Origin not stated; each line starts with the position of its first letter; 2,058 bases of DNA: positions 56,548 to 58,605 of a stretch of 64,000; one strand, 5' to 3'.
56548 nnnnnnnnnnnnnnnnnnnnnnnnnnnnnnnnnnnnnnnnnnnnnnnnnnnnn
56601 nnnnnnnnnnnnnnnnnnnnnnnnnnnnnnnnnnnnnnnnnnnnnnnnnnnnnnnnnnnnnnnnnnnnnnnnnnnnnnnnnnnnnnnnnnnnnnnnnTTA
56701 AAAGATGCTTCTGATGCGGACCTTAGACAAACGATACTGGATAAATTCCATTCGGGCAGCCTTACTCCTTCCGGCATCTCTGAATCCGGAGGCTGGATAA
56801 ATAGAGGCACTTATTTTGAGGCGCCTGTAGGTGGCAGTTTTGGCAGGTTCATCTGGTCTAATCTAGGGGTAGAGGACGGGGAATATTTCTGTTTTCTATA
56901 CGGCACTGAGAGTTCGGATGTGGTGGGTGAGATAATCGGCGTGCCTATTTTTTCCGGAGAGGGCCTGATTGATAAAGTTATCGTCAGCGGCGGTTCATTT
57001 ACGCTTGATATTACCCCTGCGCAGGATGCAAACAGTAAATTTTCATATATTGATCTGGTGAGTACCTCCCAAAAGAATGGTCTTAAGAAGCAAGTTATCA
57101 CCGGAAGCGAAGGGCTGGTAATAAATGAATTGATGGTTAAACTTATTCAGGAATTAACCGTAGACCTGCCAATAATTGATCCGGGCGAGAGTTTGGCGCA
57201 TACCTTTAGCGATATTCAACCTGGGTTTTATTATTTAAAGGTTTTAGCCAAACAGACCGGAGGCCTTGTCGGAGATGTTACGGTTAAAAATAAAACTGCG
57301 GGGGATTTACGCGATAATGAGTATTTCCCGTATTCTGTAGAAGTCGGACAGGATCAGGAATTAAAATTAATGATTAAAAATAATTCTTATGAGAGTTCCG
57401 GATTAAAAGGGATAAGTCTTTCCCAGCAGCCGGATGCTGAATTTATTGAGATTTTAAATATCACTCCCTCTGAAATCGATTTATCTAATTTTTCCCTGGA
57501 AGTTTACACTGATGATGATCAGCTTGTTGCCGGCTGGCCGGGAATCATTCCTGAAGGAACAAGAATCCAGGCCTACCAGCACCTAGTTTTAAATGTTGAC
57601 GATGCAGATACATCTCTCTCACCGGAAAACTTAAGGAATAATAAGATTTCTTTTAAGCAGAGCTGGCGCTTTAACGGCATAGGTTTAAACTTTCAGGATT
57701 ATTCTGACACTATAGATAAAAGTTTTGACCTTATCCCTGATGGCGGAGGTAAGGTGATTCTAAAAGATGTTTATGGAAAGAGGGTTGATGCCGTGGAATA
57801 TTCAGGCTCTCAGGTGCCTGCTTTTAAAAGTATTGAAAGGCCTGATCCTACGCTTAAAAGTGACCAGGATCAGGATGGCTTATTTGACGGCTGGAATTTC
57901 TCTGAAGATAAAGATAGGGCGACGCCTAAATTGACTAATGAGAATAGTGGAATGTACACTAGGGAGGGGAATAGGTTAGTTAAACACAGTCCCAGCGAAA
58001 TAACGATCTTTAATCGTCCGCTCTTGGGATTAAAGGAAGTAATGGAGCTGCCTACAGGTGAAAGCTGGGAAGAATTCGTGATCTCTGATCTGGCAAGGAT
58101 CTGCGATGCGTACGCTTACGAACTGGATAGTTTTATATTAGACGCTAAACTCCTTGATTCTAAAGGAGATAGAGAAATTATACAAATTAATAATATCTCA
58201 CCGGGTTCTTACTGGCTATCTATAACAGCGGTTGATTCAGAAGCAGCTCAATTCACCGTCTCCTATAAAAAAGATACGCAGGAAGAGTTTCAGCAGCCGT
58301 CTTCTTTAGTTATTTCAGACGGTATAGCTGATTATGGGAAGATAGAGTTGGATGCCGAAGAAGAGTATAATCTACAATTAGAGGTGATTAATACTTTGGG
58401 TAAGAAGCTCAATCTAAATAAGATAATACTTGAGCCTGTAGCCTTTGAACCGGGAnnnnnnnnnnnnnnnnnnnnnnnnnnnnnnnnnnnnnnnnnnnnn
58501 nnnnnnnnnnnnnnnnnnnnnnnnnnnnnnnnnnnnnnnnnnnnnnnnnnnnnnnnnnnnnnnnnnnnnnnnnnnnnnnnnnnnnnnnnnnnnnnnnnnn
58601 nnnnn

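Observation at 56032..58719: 896-aa (904-aa from the upstream ATG) GspK-like minor pseudopilin with an inserted lamin-tail-domain-like module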

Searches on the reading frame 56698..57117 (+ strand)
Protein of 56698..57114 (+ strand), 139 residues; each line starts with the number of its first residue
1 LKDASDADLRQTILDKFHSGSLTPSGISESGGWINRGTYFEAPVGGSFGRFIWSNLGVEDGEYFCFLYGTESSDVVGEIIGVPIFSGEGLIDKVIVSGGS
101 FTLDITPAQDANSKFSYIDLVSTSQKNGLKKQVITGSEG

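Call 46: search_protein_families(library=pfam, proteins=[window:56698-57114:+], max_evalue=1)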
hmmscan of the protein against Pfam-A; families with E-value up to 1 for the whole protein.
seq(139 aa): 0 families

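Call 69: predict_structure(alignment_id=A3)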
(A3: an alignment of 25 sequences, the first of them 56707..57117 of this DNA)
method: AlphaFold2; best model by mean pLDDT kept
length: 137 residues; sequences in the alignment: 25
mean_pLDDT: 88.3   pTM: 0.78
mean pLDDT of the five models: 88.3, 85.9, 84.9, 83.2, 81.1
residues with pLDDT >= 90: 97; 70-90: 24; 50-70: 13; < 50: 3
segments of 3 or more residues with pLDDT < 50: none
pLDDT, mean of each block of 10 residues (from residue 1): 53 84 95 96 95 94 96 91 93 96 95 95 84 60
secondary structure, 60 per line:
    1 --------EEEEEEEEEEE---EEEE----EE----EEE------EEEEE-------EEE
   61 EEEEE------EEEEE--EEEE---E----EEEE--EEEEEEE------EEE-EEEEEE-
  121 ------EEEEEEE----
elements in order: E9-19 E23-26 E37-39 E46-50 E58-65 E72-76 E79-82 E91-94 E97-103 E110-112 E114-119 E127-133

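Call 71: fold_search(model_id=the predicted structure, library=pdb)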
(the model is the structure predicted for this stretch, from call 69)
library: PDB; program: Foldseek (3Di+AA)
matches with E <= 10: 897; with E <= 0.001: 0
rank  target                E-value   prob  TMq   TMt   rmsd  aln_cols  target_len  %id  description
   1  4qb1                  1.8e-02  0.16  0.16  0.17  16.7       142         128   15  Structure of CBM35 from Paenibacillus barcinonensis (released 2014-10-08)
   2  2vzr_A                3.3e-02  0.14  0.16  0.17  16.0       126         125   15  C-terminal CBM35 from Amycolatopsis orientalis exo-chitosanase CsxA in complex with glucuronic acid (released 2009-01-13)
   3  2vzp_B                5.6e-02  0.10  0.14  0.15  16.9       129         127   18  Atomic Resolution Structure of the C-terminal CBM35 from Amycolatopsis orientalis exo-chitosanase CsxA (released 2009-01-13)
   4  9dtp_C                5.6e-02  0.09  0.17  0.06  16.8       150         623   13  GlfT2 from Nocardia brasiliensis (released 2025-10-08)
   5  2w1w_B                5.9e-02  0.14  0.19  0.20  17.1       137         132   11  Native structure of a family 35 carbohydrate binding module from Clostridium thermocellum (released 2009-01-20)
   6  4qb2                  6.6e-02  0.11  0.16  0.17  17.0       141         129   17  Structure of CBM35 in complex with glucuronic acid (released 2014-10-08)
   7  2vzp_A                7.3e-02  0.10  0.15  0.16  17.0       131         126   16  Atomic Resolution Structure of the C-terminal CBM35 from Amycolatopsis orientalis exo-chitosanase CsxA (released 2009-01-13)
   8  2bgo_MODEL_1_A        7.7e-02  0.82  0.38  0.43   7.6       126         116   17  Mannan Binding Module from Man5C (released 2005-03-09)
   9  4qaw_C                7.7e-02  0.12  0.16  0.06  16.9       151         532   16  Structure of modular Xyn30D from Paenibacillus barcinonensis (released 2014-10-08)
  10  4zy9_A                8.2e-02  0.10  0.17  0.18  17.6       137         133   14  X-ray crystal structure of selenomethionine-labelled V110M mutant of chitosan-binding module 1 derived from chitosanas (released 2016-04-13)
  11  2w1w_A                9.1e-02  0.10  0.17  0.17  16.6       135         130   12  Native structure of a family 35 carbohydrate binding module from Clostridium thermocellum (released 2009-01-20)
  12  2cdo_A                9.6e-02  0.57  0.33  0.33  11.3       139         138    9  structure of agarase carbohydrate binding module in complex with neoagarohexaose (released 2006-02-16)
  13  9vqm_A                9.6e-02  0.14  0.21  0.06  14.2       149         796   13  Cryo-EM structure of Elapor1WT in tetrameric form (released 2025-07-23)
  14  1gui_A                9.6e-02  0.06  0.14  0.13  17.4       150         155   10  CBM4 structure and function (released 2002-09-26)
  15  7ehg_B                1.0e-01  0.66  0.37  0.38   8.2       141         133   20  Crystal Structure of MiXBM (released 2022-03-30)
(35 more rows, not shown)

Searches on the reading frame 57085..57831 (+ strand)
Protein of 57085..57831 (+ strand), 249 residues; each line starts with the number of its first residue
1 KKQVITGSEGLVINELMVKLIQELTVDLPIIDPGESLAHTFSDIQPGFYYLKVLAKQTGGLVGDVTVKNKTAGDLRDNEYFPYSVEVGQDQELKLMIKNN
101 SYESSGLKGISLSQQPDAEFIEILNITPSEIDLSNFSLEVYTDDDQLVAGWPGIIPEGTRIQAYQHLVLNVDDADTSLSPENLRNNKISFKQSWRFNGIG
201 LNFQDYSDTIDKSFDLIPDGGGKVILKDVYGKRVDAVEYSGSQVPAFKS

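Call 46: search_protein_families(library=pfam, proteins=[window:57085-57831:+], max_evalue=1)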
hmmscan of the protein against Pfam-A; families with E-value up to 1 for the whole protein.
seq(249 aa): 2 families
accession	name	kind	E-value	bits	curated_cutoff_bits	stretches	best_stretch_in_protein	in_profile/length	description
PF00932.25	LTD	-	5.4e-09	36.8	34.3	1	109-240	22-108/109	Lamin Tail Domain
PF06030.18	WxLIP_PGBD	-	0.11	13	27.3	1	77-103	15-41/121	WxL Interacting Protein, peptidoglycan binding domain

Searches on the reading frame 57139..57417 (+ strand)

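Call 46: search_protein_families(library=pfam, proteins=[window:57139-57417:+], max_evalue=1)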
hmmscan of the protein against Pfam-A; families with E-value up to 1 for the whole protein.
seq(93 aa): 2 families
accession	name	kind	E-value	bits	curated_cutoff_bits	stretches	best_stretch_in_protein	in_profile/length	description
PF06030.18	WxLIP_PGBD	-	0.0093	16.4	27.3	1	59-85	15-41/121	WxL Interacting Protein, peptidoglycan binding domain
PF13473.12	Cupredoxin_1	-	0.22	12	27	0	57-85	27-55/104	Cupredoxin-like domain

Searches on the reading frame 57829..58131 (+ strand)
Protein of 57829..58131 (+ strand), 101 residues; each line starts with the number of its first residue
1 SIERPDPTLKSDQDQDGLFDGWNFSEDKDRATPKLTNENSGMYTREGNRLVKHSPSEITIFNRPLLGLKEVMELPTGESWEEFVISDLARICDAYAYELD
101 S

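Call 46: search_protein_families(library=pfam, proteins=[window:57829-58131:+], max_evalue=1)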
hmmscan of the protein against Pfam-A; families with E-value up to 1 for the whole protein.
seq(101 aa): 0 families

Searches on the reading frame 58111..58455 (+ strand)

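Call 46: search_protein_families(library=pfam, proteins=[window:58111-58455:+], max_evalue=1)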
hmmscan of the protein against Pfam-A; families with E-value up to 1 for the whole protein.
seq(115 aa): 2 families
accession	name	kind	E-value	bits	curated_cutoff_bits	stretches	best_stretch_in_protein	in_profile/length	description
PF18962.6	Por_Secre_tail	-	0.01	16.6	27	0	19-44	43-68/75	Secretion system C-terminal sorting domain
PF25059.1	FN3_DSCAM-DSCAML_C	-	0.019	15.7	39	1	46-99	21-71/89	DSCAM/DSCAML C-terminal Fn3-like domain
